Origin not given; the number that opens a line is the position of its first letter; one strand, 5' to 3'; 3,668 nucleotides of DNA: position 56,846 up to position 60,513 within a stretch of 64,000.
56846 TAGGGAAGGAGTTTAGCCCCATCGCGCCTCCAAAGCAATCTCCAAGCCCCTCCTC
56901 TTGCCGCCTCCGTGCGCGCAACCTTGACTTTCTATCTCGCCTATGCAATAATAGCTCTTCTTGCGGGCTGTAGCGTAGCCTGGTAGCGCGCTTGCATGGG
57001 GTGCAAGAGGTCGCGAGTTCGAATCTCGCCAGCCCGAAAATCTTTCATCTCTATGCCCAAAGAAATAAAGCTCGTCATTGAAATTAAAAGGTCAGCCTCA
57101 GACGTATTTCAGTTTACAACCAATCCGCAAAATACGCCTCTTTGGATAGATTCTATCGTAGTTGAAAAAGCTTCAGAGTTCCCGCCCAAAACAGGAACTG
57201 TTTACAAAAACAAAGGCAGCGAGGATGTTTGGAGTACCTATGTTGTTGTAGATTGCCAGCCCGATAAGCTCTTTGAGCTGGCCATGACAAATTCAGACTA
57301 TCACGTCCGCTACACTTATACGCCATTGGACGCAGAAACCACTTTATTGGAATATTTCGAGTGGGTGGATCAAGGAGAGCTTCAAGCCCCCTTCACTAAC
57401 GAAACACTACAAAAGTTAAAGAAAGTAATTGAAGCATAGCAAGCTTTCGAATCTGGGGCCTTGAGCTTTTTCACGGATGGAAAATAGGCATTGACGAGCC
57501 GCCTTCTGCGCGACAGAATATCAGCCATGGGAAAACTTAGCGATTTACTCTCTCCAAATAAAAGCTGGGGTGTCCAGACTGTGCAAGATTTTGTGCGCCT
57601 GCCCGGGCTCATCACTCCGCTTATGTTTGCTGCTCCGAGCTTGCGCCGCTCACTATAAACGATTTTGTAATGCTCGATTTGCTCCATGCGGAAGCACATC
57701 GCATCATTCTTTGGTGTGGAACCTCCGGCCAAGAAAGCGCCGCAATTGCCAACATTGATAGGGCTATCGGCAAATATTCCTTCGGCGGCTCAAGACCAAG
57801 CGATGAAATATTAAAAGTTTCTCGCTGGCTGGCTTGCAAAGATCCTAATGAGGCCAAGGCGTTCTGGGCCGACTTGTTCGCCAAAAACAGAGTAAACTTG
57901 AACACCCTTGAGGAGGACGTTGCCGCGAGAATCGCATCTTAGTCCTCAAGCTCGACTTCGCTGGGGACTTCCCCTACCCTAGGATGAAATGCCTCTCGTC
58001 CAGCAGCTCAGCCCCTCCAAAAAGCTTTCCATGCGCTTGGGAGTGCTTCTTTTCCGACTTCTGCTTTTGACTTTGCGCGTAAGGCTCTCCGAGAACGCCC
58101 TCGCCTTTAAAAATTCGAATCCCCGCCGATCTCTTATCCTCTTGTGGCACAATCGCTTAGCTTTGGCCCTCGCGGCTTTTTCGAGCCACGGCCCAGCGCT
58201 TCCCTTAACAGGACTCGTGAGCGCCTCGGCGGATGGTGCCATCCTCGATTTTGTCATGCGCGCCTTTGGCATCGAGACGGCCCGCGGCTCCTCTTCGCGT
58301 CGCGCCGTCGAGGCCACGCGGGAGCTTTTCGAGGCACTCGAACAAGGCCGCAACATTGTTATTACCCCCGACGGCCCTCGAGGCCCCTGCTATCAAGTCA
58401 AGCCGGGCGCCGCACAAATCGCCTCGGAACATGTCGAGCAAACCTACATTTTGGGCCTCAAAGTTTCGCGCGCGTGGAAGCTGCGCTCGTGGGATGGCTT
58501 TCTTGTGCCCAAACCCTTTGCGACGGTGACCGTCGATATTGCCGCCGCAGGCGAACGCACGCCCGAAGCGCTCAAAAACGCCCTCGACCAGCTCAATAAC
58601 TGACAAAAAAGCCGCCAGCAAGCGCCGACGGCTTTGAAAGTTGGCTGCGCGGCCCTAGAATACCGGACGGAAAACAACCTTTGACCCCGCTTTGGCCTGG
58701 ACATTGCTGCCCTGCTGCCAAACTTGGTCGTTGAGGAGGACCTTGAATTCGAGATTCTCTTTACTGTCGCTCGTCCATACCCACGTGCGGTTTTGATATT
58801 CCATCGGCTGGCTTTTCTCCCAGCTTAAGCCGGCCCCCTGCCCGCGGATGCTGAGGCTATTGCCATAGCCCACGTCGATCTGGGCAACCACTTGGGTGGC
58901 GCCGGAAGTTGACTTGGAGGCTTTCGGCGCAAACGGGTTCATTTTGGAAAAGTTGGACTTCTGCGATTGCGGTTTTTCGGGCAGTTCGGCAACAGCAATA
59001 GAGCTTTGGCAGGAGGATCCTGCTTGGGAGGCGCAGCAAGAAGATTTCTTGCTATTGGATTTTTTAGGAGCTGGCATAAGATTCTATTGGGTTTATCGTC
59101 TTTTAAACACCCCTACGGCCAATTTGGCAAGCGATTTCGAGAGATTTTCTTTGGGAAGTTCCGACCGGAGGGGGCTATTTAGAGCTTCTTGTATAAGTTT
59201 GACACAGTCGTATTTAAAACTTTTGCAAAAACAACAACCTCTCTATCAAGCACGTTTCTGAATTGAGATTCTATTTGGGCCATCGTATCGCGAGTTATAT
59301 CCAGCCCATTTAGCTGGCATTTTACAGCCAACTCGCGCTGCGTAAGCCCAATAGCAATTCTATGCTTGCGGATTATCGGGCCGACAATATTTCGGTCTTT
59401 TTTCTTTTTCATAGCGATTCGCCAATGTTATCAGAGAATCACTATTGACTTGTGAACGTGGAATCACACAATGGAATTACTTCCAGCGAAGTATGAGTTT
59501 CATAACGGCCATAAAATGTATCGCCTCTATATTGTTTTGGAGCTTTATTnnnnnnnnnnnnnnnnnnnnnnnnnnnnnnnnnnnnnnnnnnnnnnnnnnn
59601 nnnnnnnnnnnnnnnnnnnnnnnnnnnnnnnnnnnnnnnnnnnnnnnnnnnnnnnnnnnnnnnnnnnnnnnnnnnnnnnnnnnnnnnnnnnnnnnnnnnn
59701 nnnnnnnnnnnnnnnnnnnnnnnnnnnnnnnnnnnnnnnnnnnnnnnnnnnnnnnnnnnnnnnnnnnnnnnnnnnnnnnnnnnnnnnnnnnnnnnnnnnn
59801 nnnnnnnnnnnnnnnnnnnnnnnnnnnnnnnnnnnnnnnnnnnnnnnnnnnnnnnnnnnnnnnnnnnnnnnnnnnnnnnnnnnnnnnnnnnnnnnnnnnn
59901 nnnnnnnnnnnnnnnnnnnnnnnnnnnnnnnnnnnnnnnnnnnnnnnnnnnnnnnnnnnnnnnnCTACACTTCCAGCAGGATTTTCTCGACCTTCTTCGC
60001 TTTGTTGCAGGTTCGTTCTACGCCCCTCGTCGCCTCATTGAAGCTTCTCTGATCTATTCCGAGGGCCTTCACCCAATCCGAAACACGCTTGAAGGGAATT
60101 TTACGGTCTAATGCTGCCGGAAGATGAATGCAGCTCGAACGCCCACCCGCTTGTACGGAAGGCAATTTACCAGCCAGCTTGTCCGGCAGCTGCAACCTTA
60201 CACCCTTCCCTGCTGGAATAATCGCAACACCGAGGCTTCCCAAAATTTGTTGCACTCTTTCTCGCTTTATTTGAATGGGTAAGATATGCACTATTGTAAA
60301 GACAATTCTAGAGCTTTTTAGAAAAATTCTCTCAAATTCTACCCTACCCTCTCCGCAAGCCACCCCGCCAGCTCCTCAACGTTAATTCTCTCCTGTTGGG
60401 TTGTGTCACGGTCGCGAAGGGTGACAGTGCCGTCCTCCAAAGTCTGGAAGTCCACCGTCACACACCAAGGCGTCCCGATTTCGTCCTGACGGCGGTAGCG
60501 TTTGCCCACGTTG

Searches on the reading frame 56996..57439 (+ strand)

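Call 8: search_protein_families(library=pfam, proteins=[window:56996-57439:+], max_evalue=0.01)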
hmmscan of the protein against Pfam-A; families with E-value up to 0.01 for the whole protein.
window:56996-57439:+ (147 aa): 1 family
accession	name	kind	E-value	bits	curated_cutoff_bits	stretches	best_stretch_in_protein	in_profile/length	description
PF10604.15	Polyketide_cyc2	-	1e-08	36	27.4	1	24-139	4-123/142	Polyketide cyclase / dehydrase and lipid transport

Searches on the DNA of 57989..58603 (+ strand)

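Call 75: search_rna_families(sources=[L121, L104, L118], threshold=evalue, max_evalue=1)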
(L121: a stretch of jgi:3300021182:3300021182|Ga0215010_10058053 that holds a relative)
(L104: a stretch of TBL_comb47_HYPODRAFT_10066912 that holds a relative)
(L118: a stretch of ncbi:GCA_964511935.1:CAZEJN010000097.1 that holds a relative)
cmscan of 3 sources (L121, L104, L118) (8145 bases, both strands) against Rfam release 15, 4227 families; matches with E-value up to 1: 6.
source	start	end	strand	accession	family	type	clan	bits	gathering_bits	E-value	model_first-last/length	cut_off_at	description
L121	2481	2553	+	RF00005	tRNA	Gene; tRNA;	CL00001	70.8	29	2.3e-14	1-71/71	no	tRNA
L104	1796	1868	+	RF00005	tRNA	Gene; tRNA;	CL00001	69.8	29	4.4e-14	1-71/71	no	tRNA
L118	1819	1891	+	RF00005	tRNA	Gene; tRNA;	CL00001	64.8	29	1.1e-12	1-71/71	no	tRNA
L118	1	49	+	RF00005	tRNA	Gene; tRNA;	CL00001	30.3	29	0.0033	24-71/71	5'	tRNA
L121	2202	2229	+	RF01687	Acido-Lenti-1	Gene; sRNA;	-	20.2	37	0.43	1-46/46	no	Acido-Lenti-1 RNA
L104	8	25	+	RF00023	tmRNA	Gene;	CL00001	10.9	47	0.41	346-363/374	no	transfer-messenger RNA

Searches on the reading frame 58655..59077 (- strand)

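Call 8: search_protein_families(library=pfam, proteins=[window:58655-59077:-], max_evalue=0.01)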
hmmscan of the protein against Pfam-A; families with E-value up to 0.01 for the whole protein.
window:58655-59077:- (140 aa): 0 families

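Call 38: search_protein_families(library=phrogs, proteins=[window:58655-59077:-], max_evalue=0.1)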
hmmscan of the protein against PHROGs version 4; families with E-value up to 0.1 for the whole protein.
window:58655-59077:- (140 aa): 1 family
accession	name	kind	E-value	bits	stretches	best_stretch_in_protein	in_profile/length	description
phrog_13013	-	unknown function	0.096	13.9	0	62-103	56-97/100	-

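Call 39: search_protein_families(library=ncbifam, proteins=[window:58655-59077:-], max_evalue=0.1)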
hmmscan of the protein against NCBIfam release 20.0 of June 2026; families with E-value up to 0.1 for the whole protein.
window:58655-59077:- (140 aa): 0 families

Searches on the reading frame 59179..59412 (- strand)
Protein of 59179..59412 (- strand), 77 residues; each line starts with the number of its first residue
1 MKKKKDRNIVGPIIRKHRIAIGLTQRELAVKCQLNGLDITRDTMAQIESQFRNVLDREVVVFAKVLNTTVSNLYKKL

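Call 8: search_protein_families(library=pfam, proteins=[window:59179-59412:-], max_evalue=0.01)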
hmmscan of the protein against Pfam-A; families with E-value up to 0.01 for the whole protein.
window:59179-59412:- (77 aa): 2 families
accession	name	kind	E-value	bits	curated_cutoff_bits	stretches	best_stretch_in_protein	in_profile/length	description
PF13560.12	HTH_31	-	0.00052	20.7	27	1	14-69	6-57/64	Helix-turn-helix domain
PF01381.28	HTH_3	-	0.0037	17.7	23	1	14-70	1-52/55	Helix-turn-helix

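Call 10: find_encoding_contigs(protein=window:59179-59412:-, flank=8000, max_places=10)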
Protein window:59179-59412:- (77 aa): 2 contigs read that carry it; 2 places shown.
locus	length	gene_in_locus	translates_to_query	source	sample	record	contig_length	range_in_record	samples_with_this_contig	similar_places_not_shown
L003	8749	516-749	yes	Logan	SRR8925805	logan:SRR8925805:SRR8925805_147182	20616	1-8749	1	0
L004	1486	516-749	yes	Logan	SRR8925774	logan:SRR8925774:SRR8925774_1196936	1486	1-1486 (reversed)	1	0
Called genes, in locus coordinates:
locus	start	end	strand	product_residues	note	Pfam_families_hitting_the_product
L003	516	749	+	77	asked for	-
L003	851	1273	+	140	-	-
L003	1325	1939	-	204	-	PF04028:DUF374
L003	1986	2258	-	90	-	-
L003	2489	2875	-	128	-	PF10604:Polyketide_cyc2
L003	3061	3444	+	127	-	PF04892:VanZ-LLP1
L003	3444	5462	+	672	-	PF22745:Nlig-Ia, PF01653:DNA_ligase_aden, PF03120:OB_DNA_ligase, PF03119:DNA_ligase_ZBD, PF12826:HHH_2, PF14520:HHH_5 (weak), PF00533:BRCT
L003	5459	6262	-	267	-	-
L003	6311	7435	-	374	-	PF00557:Peptidase_M24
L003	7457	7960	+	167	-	PF02643:DUF192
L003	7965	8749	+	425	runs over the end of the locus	PF03033:Glyco_transf_28, PF04101:Glyco_tran_28_C, PF06722:EryCIII-like_C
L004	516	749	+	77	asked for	-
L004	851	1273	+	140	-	-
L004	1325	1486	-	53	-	?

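Call 38: search_protein_families(library=phrogs, proteins=[window:59179-59412:-], max_evalue=0.1)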
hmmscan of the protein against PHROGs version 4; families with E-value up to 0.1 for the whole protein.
window:59179-59412:- (77 aa): 5 families
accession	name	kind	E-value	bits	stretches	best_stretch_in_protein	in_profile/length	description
phrog_4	-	transcription regulation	5.4e-05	23.3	1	3-73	126-191/400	transcriptional repressor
phrog_3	-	transcription regulation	5.6e-05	24.1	1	2-73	81-145/430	transcriptional repressor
phrog_8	-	transcription regulation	0.0003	21.3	1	1-73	68-135/346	transcriptional regulator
phrog_2967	-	transcription regulation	0.0015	19.1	1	1-73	2-69/225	transcriptional regulator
phrog_955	-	DNA, RNA and nucleotide metabolism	0.0073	17.1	1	7-34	22-49/142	HTH DNA binding protein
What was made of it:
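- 59080..59648 (.): Low-GC (41%) segment present here but absent in relative L104. It holds a small XRE-type helix-turn-helix gene (59179-59412, minus strand) and an unsupported 58-aa ORF (59445-59621). It lies outside the repeat pair. Pfam and PHROG helix-turn-helix hits (calls 8, 38).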

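Call 39: search_protein_families(library=ncbifam, proteins=[window:59179-59412:-], max_evalue=0.1)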
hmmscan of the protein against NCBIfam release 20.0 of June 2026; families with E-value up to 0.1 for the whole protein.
window:59179-59412:- (77 aa): 5 families
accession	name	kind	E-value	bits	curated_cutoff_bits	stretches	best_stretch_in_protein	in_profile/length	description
TIGR03070.1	couple_hipB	subfamily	0.0013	18.7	71.65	1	10-33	3-26/58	type II toxin-antitoxin system Y4mF family antitoxin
NF047948.1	male_kill_WMK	equivalog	0.008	15.7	300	1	9-74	162-222/300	WO male-killing family protein Wmk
TIGR03830.1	CxxCG_CxxCG_HTH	subfamily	0.034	14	61.8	1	2-33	58-89/127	type II TA system antitoxin MqsA family protein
TIGR03955.1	rSAM_HydG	equivalog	0.046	12.1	312.15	1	2-65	26-89/470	[FeFe] hydrogenase H-cluster radical SAM maturase HydG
NF006550.0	PRK09047.1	equivalog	0.047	13.1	173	1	24-76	27-80/194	RNA polymerase sigma factor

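Call 46: find_homologous_proteins(query=window:59179-59412:-, max_evalue=0.001)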
Query window:59179-59412:- (77 aa): 2 proteins with E <= 0.001 among 2 candidates.
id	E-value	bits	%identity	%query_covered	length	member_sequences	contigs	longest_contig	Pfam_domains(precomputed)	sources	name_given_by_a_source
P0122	1.7e-41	156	100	100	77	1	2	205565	-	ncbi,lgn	-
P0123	3.8e-32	127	82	99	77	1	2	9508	PF01381.29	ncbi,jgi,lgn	jgi:DNA-binding XRE family transcriptional regulator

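Call 47: find_encoding_contigs(protein=P0123, flank=8000, max_places=6)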
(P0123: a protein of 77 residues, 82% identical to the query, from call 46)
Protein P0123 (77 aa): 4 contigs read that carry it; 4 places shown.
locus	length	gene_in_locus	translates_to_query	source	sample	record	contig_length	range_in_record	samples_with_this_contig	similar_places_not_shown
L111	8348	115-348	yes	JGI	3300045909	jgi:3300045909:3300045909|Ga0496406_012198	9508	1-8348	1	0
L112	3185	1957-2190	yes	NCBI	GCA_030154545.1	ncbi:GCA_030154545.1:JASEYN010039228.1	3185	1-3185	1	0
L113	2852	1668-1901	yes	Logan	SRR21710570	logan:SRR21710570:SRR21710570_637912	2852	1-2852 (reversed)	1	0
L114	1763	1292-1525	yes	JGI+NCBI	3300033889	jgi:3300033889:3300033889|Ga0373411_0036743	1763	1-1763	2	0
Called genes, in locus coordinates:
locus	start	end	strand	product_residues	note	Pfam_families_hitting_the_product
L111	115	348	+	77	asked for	PF01381:HTH_3 (faint)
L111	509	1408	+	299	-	PF08545:ACP_syn_III, PF08541:ACP_syn_III_C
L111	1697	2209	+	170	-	PF13174:TPR_6 (faint)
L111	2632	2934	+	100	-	-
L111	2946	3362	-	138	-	-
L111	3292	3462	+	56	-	-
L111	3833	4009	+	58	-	-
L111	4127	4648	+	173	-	-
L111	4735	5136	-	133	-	-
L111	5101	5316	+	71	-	-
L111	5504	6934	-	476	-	PF02934:GatB_N, PF02637:GatB_Yqey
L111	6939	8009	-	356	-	PF01425:Amidase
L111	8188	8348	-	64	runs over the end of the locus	-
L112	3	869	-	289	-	?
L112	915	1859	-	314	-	-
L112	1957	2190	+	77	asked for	PF01381:HTH_3 (faint)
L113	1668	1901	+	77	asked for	PF01381:HTH_3 (faint)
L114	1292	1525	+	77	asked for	PF01381:HTH_3 (faint)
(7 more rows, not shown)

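Call 66: list_cluster_members(proteins=[P0122, P0123, P0001])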
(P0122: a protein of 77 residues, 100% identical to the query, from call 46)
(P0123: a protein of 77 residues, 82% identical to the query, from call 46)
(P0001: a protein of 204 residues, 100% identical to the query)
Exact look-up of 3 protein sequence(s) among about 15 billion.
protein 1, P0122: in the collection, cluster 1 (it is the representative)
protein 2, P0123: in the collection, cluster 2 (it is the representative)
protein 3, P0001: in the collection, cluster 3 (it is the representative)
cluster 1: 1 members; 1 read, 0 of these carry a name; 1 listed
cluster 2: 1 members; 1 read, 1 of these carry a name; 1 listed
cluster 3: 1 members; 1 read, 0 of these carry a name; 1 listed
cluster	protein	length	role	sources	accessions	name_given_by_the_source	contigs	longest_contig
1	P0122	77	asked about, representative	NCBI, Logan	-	-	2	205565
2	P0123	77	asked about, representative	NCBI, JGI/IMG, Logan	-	DNA-binding XRE family transcriptional regulator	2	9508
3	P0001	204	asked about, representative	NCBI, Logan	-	-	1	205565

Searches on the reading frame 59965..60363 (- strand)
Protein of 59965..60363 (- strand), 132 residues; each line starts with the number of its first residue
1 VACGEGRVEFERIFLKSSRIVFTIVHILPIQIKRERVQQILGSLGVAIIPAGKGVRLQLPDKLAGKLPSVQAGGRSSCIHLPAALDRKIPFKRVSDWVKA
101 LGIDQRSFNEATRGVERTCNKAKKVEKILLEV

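Call 8: search_protein_families(library=pfam, proteins=[window:59965-60363:-], max_evalue=0.01)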
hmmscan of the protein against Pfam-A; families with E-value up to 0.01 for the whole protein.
window:59965-60363:- (132 aa): 0 families

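Call 11: find_encoding_contigs(protein=window:59965-60363:-, flank=8000, max_places=10)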
Protein window:59965-60363:- (132 aa): 2 contigs read that carry it; 2 places shown.
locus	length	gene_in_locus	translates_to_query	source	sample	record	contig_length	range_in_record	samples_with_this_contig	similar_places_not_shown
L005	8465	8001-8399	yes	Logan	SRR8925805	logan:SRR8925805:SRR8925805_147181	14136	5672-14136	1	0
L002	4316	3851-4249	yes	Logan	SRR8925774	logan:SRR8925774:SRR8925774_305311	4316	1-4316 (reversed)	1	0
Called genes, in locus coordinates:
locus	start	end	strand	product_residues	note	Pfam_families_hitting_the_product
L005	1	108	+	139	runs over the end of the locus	-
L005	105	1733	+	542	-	PF00263:Secretin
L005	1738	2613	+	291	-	PF02739:5_3_exonuc_N, PF01367:5_3_exonuc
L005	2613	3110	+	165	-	PF00293:NUDIX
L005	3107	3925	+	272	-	PF08713:DNA_alkylation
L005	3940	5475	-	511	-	PF07693:KAP_NTPase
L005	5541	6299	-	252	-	PF02348:CTP_transf_3, PF12804:NTP_transf_3 (weak)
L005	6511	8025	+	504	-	PF00587:tRNA-synt_2b, PF03129:HGTP_anticodon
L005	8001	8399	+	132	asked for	-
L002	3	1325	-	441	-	?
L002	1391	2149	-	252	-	PF02348:CTP_transf_3, PF12804:NTP_transf_3 (weak)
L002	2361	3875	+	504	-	PF00587:tRNA-synt_2b, PF03129:HGTP_anticodon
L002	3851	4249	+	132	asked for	-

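Call 38: search_protein_families(library=phrogs, proteins=[window:59965-60363:-], max_evalue=0.1)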
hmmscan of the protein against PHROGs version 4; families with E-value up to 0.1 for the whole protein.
window:59965-60363:- (132 aa): 0 families

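Call 39: search_protein_families(library=ncbifam, proteins=[window:59965-60363:-], max_evalue=0.1)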
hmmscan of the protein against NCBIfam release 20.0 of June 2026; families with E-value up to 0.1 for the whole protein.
window:59965-60363:- (132 aa): 0 families
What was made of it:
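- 59965..60363 (-): Orphan 132-aa ORF between the tRNA and glyS, of doubtful reality; it is not evidence of an island. No Pfam, PHROG or NCBIfam hit (calls 8, 38, 39).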

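Call 45: find_homologous_proteins(query=window:59965-60363:-, max_evalue=0.001)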
Query window:59965-60363:- (132 aa): 1 proteins with E <= 0.001 among 20 candidates.
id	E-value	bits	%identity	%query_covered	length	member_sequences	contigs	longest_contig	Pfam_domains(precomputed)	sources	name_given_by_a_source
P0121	5.2e-79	280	100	100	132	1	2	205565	-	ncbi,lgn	-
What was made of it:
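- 59965..60363 (-): Only itself was found among 5.8 billion proteins (call 45).
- Tried and rejected: It is an orphan with no family (calls 8, 38, 39, 45).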
